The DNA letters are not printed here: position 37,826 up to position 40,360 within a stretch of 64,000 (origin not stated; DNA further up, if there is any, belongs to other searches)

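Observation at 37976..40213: Unusual domain fusion: phosphoethanolamine-transferase (sulfatase-fold) domain plus C-terminal GDPD/PLC-like phosphodiesterase-like domain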

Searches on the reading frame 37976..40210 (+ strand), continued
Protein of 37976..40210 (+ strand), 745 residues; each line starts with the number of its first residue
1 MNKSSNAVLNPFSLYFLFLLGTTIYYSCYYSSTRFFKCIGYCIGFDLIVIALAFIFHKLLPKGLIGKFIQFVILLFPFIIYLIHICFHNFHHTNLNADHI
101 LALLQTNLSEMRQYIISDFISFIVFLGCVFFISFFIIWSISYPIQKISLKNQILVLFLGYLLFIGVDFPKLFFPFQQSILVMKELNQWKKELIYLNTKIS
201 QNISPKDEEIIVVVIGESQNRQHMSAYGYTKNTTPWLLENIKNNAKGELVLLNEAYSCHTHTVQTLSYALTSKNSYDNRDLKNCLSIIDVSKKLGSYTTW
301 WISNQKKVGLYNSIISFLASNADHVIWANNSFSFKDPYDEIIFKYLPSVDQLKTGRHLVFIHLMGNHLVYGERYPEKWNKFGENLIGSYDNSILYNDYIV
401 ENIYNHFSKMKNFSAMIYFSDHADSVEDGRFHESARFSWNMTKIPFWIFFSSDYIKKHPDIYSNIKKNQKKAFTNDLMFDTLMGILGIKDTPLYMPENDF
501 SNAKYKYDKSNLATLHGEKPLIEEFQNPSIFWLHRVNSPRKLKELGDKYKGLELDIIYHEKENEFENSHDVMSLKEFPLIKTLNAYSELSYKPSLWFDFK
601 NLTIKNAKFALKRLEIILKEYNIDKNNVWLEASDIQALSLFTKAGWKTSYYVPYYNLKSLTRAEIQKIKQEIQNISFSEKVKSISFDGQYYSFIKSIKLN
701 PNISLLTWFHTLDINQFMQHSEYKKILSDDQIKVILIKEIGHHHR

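Call 76: predict_structure(alignment_id=A5)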
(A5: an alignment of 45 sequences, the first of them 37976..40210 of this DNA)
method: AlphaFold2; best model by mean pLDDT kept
length: 745 residues; sequences in the alignment: 45
mean_pLDDT: 90.2   pTM: 0.79
mean pLDDT of the five models: 90.2, 88.9, 88.8, 88.6, 88.0
residues with pLDDT >= 90: 472; 70-90: 238; 50-70: 27; < 50: 8
segments of 3 or more residues with pLDDT < 50: 1-8
pLDDT, mean of each block of 10 residues (from residue 1): 47 79 83 87 92 90 87 89 84 82 82 75 81 77 77 93 84 91 86 82 78 96 92 94 87 96 92 91 92 95 84 86 93 82 97 96 80 86 92 96 97 97 89 85 97 97 97 97 96 96 96 92 77 95 91 98 97 96 95 96 98 98 97 98 98 96 98 98 98 98 97 85 89 95 83
secondary structure, 60 per line:
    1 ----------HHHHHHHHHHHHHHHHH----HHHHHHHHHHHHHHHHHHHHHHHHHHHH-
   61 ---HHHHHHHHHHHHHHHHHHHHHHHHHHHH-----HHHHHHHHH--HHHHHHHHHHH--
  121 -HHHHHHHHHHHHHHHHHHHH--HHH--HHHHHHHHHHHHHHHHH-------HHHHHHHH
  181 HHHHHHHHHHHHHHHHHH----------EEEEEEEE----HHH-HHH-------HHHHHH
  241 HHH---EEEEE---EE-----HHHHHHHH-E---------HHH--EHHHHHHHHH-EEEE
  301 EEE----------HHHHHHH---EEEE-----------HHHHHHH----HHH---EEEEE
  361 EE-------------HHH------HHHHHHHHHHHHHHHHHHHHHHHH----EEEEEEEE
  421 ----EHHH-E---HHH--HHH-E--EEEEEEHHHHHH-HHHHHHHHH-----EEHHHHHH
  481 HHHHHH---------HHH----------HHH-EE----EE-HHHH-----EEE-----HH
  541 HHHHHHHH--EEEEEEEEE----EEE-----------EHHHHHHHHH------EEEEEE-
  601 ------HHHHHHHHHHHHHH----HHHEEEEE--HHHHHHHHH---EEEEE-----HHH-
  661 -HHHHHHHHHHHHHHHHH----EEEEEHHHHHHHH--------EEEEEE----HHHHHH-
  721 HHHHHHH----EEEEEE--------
elements in order (helices of 4 or more, strands of 3 or more residues): H11-27 H32-59 H64-91 H97-105 H108-118 H122-141 H149-165 H173-198 E209-216 H235-243 E247-251 H262-269 H287-295 E297-303 H314-320 E324-327 H339-345 E356-362 H385-408 E413-420 E446-451 H452-457 H459-467 H475-486 H522-525 E531-533 H539-548 E551-559 E564-566 H579-587 E594-599 H607-620 E628-632 H635-643 E647-651 H662-678 E683-687 H688-695 E704-709 H714-719 H721-727 E732-737

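Call 78: fold_search(model_id=the predicted structure, library=pdb)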
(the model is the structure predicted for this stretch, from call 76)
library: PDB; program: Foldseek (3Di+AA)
matches with E <= 10: 1186; with E <= 0.001: 177
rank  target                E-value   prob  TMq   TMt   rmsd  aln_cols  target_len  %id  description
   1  5fgn                  6.9e-21  1.00  0.47  0.63   5.9       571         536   18  Integral membrane protein lipooligosaccharide phosphoethanolamine transferase A (EptA) from Neisseria meningitidis (released 2017-02-15)
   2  6a82_B                5.2e-20  1.00  0.37  0.75   3.4       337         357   26  Crystal structure of the C-terminal periplasmic domain of EcEptC from Escherichia coli (released 2018-12-26)
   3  6a82_A                5.7e-20  1.00  0.37  0.76   3.3       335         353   26  Crystal structure of the C-terminal periplasmic domain of EcEptC from Escherichia coli (released 2018-12-26)
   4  4kav                  5.6e-18  1.00  0.34  0.73   3.6       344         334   21  Crystal Structure of the soluble domain of Lipooligosaccharide phosphoethanolamine transferase A from Neisseria meningit (released 2013-07-24)
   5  9nww_B                6.9e-18  1.00  0.43  0.58   6.9       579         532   16  Single-particle cryo-EM structure of the first variant of mobilized colistin resistance (MCR-1) in its ligand-bound st (released 2025-12-17)
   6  4kay_A                2.7e-17  1.00  0.34  0.73   3.6       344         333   21  Structure of the soluble domain of Lipooligosaccharide phosphoethanolamine transferase A from Neisseria meningitidis - (released 2013-07-17)
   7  4tn0_B                5.5e-17  1.00  0.34  0.79   3.3       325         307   24  Crystal Structure of the C-terminal Periplasmic Domain of Phosphoethanolamine Transferase EptC from Campylobacter jeju (released 2014-10-08)
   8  4tn0_A                2.1e-16  1.00  0.33  0.76   3.1       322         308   25  Crystal Structure of the C-terminal Periplasmic Domain of Phosphoethanolamine Transferase EptC from Campylobacter jeju (released 2014-10-08)
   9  5lrn_A                4.2e-14  1.00  0.31  0.68   3.9       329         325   20  Structure of mono-zinc MCR-1 in P21 space group (released 2016-12-07)
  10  5gov_A                4.9e-14  1.00  0.31  0.68   3.7       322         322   20  Crystal Structure of MCR-1, a phosphoethanolamine transferase, extracellular domain (released 2016-12-21)
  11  5ylc                  6.1e-14  1.00  0.30  0.65   4.4       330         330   19  Crystal Structure of MCR-1 Catalytic Domain (released 2017-11-08)
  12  5lrm                  6.4e-14  1.00  0.31  0.70   3.7       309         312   21  Structure of di-zinc MCR-1 in P41212 space group (released 2016-12-07)
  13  6li4_B                8.4e-14  1.00  0.32  0.69   3.9       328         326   20  Crystal structure of MCR-1-S (released 2020-09-16)
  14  5gov_B                1.0e-13  1.00  0.31  0.68   3.8       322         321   20  Crystal Structure of MCR-1, a phosphoethanolamine transferase, extracellular domain (released 2016-12-21)
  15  6bne                  1.7e-13  1.00  0.31  0.66   4.2       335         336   19  Crystal structure of the intrinsic colistin resistance enzyme ICR(Mc) from Moraxella catarrhalis, catalytic domain, phos (released 2018-01-31)
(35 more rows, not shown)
